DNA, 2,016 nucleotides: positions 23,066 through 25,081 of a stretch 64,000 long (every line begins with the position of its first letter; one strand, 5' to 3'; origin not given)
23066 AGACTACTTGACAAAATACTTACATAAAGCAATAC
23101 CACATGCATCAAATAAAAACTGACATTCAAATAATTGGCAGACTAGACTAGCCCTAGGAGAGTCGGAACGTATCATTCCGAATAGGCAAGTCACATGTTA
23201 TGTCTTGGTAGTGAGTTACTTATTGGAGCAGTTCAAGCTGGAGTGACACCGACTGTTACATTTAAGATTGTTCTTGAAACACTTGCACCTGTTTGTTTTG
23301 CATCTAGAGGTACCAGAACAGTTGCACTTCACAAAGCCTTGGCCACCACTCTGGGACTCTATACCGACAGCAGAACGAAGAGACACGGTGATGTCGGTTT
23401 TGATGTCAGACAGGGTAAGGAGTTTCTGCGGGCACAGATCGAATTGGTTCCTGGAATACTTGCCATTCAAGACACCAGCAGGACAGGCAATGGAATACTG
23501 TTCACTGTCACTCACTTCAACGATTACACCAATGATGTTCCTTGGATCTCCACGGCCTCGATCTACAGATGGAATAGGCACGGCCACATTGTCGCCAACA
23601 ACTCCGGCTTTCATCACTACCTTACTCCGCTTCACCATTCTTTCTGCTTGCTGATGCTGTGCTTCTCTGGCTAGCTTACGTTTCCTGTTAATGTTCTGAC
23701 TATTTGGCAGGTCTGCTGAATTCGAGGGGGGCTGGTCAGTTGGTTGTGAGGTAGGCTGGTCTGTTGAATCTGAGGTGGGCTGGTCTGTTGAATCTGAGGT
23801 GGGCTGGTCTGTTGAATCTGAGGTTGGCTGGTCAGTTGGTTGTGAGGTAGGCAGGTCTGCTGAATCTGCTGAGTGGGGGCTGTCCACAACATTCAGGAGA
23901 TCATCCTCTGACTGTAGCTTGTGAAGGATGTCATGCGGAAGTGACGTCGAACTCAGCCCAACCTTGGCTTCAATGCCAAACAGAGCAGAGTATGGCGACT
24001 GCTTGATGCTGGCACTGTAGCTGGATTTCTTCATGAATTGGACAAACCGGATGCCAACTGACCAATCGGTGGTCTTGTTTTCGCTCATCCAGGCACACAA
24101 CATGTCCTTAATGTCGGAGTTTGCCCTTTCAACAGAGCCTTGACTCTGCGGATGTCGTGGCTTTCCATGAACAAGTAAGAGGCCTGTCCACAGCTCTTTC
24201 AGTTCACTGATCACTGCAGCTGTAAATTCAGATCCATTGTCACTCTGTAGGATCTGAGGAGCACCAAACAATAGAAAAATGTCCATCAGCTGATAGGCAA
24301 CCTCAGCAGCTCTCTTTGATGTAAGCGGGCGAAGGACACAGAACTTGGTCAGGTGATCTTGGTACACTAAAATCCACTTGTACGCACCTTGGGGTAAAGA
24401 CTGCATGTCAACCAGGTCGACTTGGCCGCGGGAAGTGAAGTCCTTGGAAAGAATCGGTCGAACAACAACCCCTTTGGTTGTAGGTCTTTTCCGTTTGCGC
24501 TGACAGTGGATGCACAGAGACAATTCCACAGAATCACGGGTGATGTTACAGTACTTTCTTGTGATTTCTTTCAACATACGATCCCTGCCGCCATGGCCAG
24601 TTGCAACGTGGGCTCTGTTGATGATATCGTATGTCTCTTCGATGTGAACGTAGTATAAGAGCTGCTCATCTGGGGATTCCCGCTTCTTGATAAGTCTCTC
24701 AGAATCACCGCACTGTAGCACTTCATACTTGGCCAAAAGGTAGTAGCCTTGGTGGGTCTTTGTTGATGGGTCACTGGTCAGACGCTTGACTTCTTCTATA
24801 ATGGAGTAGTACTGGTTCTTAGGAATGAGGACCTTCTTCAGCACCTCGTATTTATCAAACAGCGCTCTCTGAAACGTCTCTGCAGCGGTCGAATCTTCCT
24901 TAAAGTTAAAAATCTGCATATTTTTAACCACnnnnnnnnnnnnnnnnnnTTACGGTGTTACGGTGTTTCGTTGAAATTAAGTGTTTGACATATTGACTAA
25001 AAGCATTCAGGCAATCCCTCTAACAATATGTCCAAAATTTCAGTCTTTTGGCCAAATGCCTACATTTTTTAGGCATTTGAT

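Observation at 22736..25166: Apparently intact Ginger-like DNA transposon: single 571-aa ORF, matching TIRs and TSD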

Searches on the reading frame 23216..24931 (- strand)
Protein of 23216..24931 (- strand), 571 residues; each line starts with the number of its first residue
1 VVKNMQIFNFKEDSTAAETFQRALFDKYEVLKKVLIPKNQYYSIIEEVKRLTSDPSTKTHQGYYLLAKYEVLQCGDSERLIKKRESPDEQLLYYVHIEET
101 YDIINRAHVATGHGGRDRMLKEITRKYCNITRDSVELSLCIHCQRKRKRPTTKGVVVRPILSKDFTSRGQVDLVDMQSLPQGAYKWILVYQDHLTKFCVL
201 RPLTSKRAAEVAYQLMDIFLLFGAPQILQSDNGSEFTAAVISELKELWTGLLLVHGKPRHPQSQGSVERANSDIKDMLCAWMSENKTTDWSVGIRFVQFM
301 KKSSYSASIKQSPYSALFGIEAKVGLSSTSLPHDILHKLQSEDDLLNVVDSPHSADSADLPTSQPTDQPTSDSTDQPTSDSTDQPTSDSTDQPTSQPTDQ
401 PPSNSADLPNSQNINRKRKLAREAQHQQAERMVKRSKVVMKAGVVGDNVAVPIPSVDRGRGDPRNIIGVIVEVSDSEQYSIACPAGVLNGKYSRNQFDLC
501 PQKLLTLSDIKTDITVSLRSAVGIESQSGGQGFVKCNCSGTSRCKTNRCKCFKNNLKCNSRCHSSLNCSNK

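Call 4: search_protein_families(library=pfam, proteins=[window:23216-24931:-], max_evalue=1)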
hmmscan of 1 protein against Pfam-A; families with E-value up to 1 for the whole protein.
window:23216-24931:- (571 aa): 5 families
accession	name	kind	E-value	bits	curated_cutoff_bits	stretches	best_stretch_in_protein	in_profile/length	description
PF00665.32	rve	-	2.7e-07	31.2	32.6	1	170-244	9-86/102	Integrase core domain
PF04886.17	PT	-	8e-06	25.7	26.2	2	361-386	10-35/36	PT disordered repeat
PF17921.7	Integrase_H2C2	-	0.0034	17.9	25.5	1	98-148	4-58/59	Integrase zinc binding domain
PF13388.11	DUF4106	-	0.011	15.4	27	1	356-435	198-281/431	Protein of unknown function (DUF4106)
PF21827.1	New_glue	-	0.12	12.6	31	1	358-431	26-92/94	New glue protein family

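Call 7: find_homologous_proteins(query=window:23216-24931:-)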
Query window:23216-24931:- (571 aa): 621 proteins with E <= 0.001 among 8000 candidates; the best 120 are listed.
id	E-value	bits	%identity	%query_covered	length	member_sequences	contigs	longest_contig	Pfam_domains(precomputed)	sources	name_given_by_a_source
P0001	0.0e+0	1153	96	91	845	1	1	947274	PF00665.33,PF04886.17,PF07690.22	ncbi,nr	ncbi:KRAB-A domain-containing protein 2 [Nymphon striatum]|nr:KRAB-A domain-containing protein 2 [Ny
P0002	1.5e-236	804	90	62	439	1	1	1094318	PF04886.17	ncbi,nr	ncbi:KRAB-A domain-containing protein 2 [Nymphon striatum]|nr:KRAB-A domain-containing protein 2 [Ny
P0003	9.3e-220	749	60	97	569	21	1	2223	PF00665.33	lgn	-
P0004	7.9e-219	746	60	97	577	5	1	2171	PF00665.33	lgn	-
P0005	1.3e-217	742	59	98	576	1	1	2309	PF00665.33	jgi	jgi:transposase InsO family protein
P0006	3.2e-212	724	62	62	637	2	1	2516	PF00665.33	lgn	-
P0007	9.3e-212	722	60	97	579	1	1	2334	PF00665.33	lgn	-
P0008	1.9e-210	718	60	97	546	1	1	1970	PF00665.33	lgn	-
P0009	5.7e-209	713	59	97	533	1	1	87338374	PF00665.33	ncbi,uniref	ncbi:KRAB-A domain-containing protein 2-like [Macrobrachium rosenbergii]|uniref:KRAB-A domain-contai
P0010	6.2e-209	713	59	97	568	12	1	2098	PF00665.33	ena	-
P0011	7.5e-209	713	54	97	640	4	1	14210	PF00665.33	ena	-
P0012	7.9e-207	706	58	97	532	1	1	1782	PF00665.33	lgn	-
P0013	4.7e-205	700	55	97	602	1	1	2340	PF00665.33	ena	-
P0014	2.7e-204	698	53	97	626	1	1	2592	PF00665.33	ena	-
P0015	1.0e-203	696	54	97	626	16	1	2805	PF00665.33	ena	-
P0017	1.5e-203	695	55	97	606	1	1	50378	PF00665.33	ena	-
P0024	4.5e-197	674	62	87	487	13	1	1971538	PF00665.33,PF17921.8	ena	-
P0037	1.5e-191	656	54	95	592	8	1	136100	PF00665.33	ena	-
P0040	5.1e-190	651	53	92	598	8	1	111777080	PF00665.33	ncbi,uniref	ncbi:hypothetical protein V1264_002174 [Littorina saxatilis]|uniref:Integrase catalytic domain-conta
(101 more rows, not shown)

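Call 8: search_solved_structures(query=window:23216-24931:-, max_evalue=1, show_alignments=2)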
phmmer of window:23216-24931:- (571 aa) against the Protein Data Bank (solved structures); distinct sequences matched with E-value up to 1: 130 (the best 60 are shown).
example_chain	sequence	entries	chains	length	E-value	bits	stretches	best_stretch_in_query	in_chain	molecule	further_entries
3oyi_A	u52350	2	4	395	9.3e-22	80.5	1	102-327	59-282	PFV integrase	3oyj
3l2q_A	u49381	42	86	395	4.6e-21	78.2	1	102-327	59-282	Integrase | PFV integrase | Pro-Pol polyprotein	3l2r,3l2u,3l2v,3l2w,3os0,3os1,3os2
3oyk_A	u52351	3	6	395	4.6e-21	78.2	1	102-327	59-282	PFV integrase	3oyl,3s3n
3oym_A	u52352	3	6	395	2.3e-20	75.9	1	102-327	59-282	PFV integrase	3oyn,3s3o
4bac_A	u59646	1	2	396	5.9e-20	74.5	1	102-327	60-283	INTEGRASE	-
3dlr_A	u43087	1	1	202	4.6e-18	68.3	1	170-326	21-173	Integrase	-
2x78_A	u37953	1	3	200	7.7e-17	64.2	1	179-326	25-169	INTEGRASE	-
2x6n_A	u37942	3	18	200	1.8e-16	63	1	180-326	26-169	INTEGRASE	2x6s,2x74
3kkr_A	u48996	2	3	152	2.8e-09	39.2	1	205-304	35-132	Integrase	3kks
4nyf_A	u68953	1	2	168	9.1e-06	27.7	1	201-279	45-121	Integrase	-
4ojr_A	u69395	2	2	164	9.1e-06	27.7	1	202-279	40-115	HIV-1 Integrase | Integrase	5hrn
7l23_A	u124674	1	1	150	1.2e-05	27.3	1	202-279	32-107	Integrase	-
5cz2_A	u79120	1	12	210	1.3e-05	27.2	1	170-279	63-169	Pol polyprotein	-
6ex9_A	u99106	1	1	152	1.4e-05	27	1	202-279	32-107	Integrase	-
5cz1_A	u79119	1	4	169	1.4e-05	27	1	182-279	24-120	integrase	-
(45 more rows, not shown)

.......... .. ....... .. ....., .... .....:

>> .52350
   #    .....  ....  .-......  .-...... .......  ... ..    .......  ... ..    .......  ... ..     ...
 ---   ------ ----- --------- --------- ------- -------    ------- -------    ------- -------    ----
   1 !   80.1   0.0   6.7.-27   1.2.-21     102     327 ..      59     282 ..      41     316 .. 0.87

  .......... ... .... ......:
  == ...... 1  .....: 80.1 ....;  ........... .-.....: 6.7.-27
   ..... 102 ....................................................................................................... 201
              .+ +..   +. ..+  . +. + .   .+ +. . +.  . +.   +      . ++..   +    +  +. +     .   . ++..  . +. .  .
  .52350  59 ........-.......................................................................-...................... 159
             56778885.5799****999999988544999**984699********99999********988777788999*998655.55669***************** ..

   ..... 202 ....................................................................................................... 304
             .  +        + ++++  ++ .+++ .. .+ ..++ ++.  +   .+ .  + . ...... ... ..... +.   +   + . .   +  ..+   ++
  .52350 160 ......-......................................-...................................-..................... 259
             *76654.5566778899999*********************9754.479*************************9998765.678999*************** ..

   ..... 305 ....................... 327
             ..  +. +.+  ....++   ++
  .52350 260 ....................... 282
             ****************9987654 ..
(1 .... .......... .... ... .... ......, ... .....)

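Call 14: find_encoding_contigs(protein=P0001, flank=6000, max_places=6)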
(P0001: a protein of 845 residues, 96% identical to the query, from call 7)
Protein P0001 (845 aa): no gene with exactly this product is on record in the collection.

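Call 15: find_encoding_contigs(protein=P0002, flank=6000, max_places=6)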
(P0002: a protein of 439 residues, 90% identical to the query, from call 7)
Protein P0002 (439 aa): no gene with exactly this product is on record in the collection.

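Call 16: find_encoding_contigs(protein=P0011, flank=4000, max_places=4)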
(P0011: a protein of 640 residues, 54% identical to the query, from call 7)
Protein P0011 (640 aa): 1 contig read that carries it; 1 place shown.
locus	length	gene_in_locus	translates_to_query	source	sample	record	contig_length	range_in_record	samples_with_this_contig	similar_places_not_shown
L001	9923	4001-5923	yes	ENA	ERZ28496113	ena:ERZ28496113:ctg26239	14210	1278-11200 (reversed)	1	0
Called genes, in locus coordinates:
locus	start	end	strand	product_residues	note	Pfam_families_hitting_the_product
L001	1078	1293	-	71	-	-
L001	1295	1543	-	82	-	-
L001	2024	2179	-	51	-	-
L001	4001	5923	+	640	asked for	PF00665:rve (weak)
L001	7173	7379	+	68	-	-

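Call 17: find_encoding_contigs(protein=P0017, flank=4000, max_places=4)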
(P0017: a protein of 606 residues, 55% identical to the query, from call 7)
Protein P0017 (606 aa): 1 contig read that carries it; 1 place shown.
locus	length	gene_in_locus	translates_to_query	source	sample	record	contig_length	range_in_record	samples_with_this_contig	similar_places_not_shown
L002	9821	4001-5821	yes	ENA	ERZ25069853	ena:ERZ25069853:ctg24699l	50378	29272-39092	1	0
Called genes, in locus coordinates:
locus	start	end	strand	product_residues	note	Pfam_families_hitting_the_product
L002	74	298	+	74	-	-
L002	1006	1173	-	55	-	-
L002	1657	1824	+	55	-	-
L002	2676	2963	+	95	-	-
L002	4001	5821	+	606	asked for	PF00665:rve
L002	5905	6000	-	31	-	-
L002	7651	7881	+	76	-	-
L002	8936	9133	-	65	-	-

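Call 25: search_protein_families(library=pfam, alignment_id=A2, max_evalue=0.01)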
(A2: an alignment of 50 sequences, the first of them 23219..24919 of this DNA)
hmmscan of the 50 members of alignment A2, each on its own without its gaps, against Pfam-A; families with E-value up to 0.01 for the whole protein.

A. member 1, window:23219-24919:- (567 aa): 3 families
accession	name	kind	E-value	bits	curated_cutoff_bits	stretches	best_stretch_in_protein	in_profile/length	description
PF00665.32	rve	-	2.6e-07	31.3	32.6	1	166-240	9-86/102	Integrase core domain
PF04886.17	PT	-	7.3e-06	25.9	26.2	2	357-382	10-35/36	PT disordered repeat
PF17921.7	Integrase_H2C2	-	0.0034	17.9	25.5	1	94-144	4-58/59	Integrase zinc binding domain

B. families by the number of members that match (of 50 scanned): 7 families
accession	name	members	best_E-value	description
PF00665.32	rve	50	3.5e-10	Integrase core domain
PF17921.7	Integrase_H2C2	45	3.7e-07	Integrase zinc binding domain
PF23663.1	Znf_SCAND3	2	3e-14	SCAN domain-containing protein 3-like zinc finger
PF24764.1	rva_4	2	0.0064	Integrase core domain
PF04886.17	PT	1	7.3e-06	PT disordered repeat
PF12737.12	Mating_C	1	0.0056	C-terminal domain of homeodomain 1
PF25118.1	EFL1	1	0.0067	Elongation factor-like GTPase 1-like domain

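Call 37: predict_structure(alignment_id=A2)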
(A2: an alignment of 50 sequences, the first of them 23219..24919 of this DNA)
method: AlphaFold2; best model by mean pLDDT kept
length: 567 residues; sequences in the alignment: 50
mean_pLDDT: 79.6   pTM: 0.64
mean pLDDT of the five models: 79.6, 79.0, 77.7, 76.1, 73.5
residues with pLDDT >= 90: 263; 70-90: 157; 50-70: 66; < 50: 81
segments of 3 or more residues with pLDDT < 50: 1-7, 252-264, 322-325, 348-401
pLDDT, mean of each block of 10 residues (from residue 1): 45 90 93 97 96 90 96 97 96 95 86 90 95 84 77 66 86 90 94 95 95 91 81 86 81 44 66 93 94 94 93 87 53 67 61 37 37 36 37 40 74 93 85 88 93 78 96 93 92 90 94 90 62 66 76 64 68
secondary structure, 60 per line:
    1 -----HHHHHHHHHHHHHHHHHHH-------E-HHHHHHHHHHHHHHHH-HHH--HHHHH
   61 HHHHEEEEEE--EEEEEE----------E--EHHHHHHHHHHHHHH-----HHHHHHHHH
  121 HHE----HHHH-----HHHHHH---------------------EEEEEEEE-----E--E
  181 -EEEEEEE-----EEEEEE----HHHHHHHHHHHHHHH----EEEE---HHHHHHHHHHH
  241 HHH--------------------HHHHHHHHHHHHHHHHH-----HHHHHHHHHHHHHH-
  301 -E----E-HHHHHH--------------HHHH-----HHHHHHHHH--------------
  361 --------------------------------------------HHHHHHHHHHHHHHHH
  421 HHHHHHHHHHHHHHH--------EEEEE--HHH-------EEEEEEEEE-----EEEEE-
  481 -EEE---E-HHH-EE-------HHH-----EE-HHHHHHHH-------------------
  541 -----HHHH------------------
elements in order: H6-24 H34-49 H56-64 E65-70 E73-78 H93-106 H112-122 H128-131 H137-142 E164-171 E182-188 E194-199 H204-218 E223-226 H230-243 H264-280 H286-299 H309-314 H329-332 H338-346 H405-435 E444-448 E461-469 E475-479 E482-484 H514-521 H546-549

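Call 41: fold_search(model_id=the predicted structure, library=pdb)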
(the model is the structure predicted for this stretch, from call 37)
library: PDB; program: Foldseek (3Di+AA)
matches with E <= 10: 700; with E <= 0.001: 373
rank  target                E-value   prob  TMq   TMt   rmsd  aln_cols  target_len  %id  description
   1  3oyi_A                1.9e-17  1.00  0.39  0.57   9.3       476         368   18  Crystal structure of the PFV S217Q mutant intasome in complex with manganese (released 2010-11-17)
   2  3oyk_A                7.3e-17  1.00  0.40  0.58   8.0       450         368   18  Crystal structure of the PFV S217H mutant intasome bound to manganese (released 2010-11-17)
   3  5frm_A                7.3e-17  1.00  0.37  0.54   9.4       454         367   18  Crystal structure of the Prototype Foamy Virus (PFV) intasome in complex with magnesium and the INSTI XZ384 (compound  (released 2016-02-17)
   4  3l2q_A                9.0e-17  1.00  0.40  0.59   9.8       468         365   18  Crystal structure of the Prototype Foamy Virus (PFV) intasome in apo form (released 2010-02-09)
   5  3oym_A                1.4e-16  1.00  0.39  0.56   9.8       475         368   18  Crystal structure of the PFV N224H mutant intasome bound to manganese (released 2010-11-17)
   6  3oy9_A                1.5e-16  1.00  0.40  0.58   8.0       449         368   18  Crystal structure of the Prototype Foamy Virus (PFV) intasome in complex with manganese at 2.55 resolution (released 2010-10-20)
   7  4bac_A                1.8e-16  1.00  0.39  0.57   9.4       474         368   17  prototype foamy virus strand transfer complexes on product DNA (released 2012-10-10)
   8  4e7k_A                8.2e-16  1.00  0.37  0.54  13.4       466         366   18  PFV integrase Target Capture Complex (TCC-Mn), freeze-trapped prior to strand transfer, at 3.0 A resolution (released 2012-05-23)
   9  6rny_K                7.2e-13  1.00  0.38  0.59   9.1       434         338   18  PFV intasome - nucleosome strand transfer complex (released 2019-09-25)
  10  7q5b_B                6.2e-11  1.00  0.40  0.46  10.9       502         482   15  Cryo-EM structure of Ty3 retrotransposon targeting a TFIIIB-bound tRNA gene (released 2022-01-26)
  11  7q5b_A                1.1e-10  1.00  0.42  0.53  10.2       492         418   15  Cryo-EM structure of Ty3 retrotransposon targeting a TFIIIB-bound tRNA gene (released 2022-01-26)
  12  5frm_B                3.5e-09  1.00  0.25  0.69  13.0       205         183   25  Crystal structure of the Prototype Foamy Virus (PFV) intasome in complex with magnesium and the INSTI XZ384 (compound  (released 2016-02-17)
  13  3l2q_B                4.4e-09  1.00  0.24  0.75   6.5       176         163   27  Crystal structure of the Prototype Foamy Virus (PFV) intasome in apo form (released 2010-02-09)
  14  3oy9_B                7.5e-09  1.00  0.24  0.67  12.6       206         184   27  Crystal structure of the Prototype Foamy Virus (PFV) intasome in complex with manganese at 2.55 resolution (released 2010-10-20)
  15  3oyi_B                8.8e-09  1.00  0.24  0.67  12.7       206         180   25  Crystal structure of the PFV S217Q mutant intasome in complex with manganese (released 2010-11-17)
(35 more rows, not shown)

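Call 47: find_encoding_contigs(protein=P0024, flank=2500, max_places=3)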
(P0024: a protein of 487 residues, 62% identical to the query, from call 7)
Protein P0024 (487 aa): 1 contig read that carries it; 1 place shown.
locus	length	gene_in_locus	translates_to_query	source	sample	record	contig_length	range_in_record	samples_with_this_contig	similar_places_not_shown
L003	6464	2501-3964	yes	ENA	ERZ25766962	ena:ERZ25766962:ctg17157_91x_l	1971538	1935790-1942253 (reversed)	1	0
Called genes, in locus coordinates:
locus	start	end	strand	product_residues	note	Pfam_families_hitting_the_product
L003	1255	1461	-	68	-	-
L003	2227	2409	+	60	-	-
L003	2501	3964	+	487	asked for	PF17921:Integrase_H2C2 (weak), PF00665:rve (weak)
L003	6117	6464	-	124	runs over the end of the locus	-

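Call 48: find_encoding_contigs(protein=P0037, flank=2500, max_places=3)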
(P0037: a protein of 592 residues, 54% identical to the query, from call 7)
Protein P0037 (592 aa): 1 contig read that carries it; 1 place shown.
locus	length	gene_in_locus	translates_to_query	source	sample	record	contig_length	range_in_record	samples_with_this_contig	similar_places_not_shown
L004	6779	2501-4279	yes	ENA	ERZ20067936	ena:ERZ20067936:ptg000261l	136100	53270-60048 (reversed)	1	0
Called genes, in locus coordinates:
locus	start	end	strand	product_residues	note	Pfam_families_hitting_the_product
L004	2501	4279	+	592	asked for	PF00665:rve (weak)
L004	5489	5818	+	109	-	PF22919:ATP-synt_VA_C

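Call 49: find_encoding_contigs(protein=P0040, flank=2500, max_places=3)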
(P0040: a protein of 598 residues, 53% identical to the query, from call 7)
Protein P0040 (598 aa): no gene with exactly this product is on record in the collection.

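Call 72: find_related_loci(query=A2, collection=metagenome_contigs, flank=4000)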
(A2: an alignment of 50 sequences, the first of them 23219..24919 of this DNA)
Query A2 (567 aa) in metagenome_contigs; peptide patterns used: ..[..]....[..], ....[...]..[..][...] (x = any residue, [..] = any of these).
600 stretches matched a pattern (row limit reached: there are more); 371 encode a relative of the query (tblastn E <= 1e-3); the best 80 are kept; 80 distinct loci.
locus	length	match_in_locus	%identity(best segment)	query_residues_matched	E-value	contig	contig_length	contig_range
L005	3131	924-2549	57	62-567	0e+0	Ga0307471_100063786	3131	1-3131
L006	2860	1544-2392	64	62-342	4e-135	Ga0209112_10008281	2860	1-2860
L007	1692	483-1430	59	28-342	1e-132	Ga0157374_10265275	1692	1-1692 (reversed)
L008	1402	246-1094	64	64-344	8e-132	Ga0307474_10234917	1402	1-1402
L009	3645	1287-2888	40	36-567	3e-118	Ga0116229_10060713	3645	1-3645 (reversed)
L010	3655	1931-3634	33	28-534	1e-85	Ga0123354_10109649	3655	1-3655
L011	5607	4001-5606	38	2-484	8e-83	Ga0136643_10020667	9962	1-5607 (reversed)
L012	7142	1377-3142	38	28-567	8e-89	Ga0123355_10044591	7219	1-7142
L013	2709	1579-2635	46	59-382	3e-69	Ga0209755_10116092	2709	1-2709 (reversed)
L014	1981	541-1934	42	81-492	2e-70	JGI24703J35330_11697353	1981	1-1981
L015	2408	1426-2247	43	115-390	8e-68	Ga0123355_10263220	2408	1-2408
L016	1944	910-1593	43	150-380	2e-57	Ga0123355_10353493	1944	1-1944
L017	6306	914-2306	55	129-567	2e-65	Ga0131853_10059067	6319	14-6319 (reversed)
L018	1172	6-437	61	166-309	7e-56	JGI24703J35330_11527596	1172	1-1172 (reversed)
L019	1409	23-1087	52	166-552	4e-54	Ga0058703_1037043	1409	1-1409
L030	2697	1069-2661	38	69-459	3e-34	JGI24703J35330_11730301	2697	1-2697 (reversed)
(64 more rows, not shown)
